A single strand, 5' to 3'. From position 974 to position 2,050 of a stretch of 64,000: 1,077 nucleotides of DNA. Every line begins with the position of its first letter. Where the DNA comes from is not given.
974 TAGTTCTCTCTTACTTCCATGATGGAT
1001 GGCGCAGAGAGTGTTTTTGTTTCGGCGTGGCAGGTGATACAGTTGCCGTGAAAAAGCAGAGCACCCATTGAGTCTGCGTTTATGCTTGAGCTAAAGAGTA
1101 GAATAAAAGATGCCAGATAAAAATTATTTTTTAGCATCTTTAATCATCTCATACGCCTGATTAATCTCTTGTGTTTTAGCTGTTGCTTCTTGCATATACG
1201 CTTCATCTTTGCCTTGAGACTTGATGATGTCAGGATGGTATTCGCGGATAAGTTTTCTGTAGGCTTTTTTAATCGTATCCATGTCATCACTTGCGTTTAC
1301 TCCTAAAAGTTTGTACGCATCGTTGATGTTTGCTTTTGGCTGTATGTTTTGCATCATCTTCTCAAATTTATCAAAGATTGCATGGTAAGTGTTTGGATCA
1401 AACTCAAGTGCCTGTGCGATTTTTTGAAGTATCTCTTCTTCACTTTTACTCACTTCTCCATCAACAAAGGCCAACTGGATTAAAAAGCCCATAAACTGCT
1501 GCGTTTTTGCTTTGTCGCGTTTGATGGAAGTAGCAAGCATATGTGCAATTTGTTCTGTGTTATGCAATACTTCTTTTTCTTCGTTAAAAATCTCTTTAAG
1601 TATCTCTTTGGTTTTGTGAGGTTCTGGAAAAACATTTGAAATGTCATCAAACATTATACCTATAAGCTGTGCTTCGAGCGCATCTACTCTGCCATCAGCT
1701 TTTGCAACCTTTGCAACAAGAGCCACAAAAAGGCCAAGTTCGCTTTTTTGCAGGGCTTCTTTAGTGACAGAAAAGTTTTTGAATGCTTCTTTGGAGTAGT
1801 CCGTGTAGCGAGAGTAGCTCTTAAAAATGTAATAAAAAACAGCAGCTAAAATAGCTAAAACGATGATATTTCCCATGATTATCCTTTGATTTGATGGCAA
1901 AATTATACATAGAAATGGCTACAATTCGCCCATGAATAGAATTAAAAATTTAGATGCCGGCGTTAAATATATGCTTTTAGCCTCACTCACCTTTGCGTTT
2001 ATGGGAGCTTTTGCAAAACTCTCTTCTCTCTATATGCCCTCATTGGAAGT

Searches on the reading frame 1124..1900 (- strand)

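Call 24: search_protein_families(library=pfam, proteins=[window:1124-1900:-], max_evalue=0.001)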
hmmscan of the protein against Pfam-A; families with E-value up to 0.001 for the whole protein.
window:1124-1900:- (258 aa): 4 families
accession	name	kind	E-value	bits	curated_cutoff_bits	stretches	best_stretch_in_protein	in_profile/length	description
PF00226.36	DnaJ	-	1.7e-14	54.1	27.8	1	194-258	1-58/63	DnaJ domain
PF05099.18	TerB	-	7.6e-14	52.5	24.4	1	59-174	5-115/118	Tellurite resistance protein TerB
PF04391.17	DUF533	-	5.8e-08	32.9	29.6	1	6-81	22-96/178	Protein of unknown function (DUF533)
PF00294.29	PfkB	-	0.00043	20.2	25.8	1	108-244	102-241/302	pfkB family carbohydrate kinase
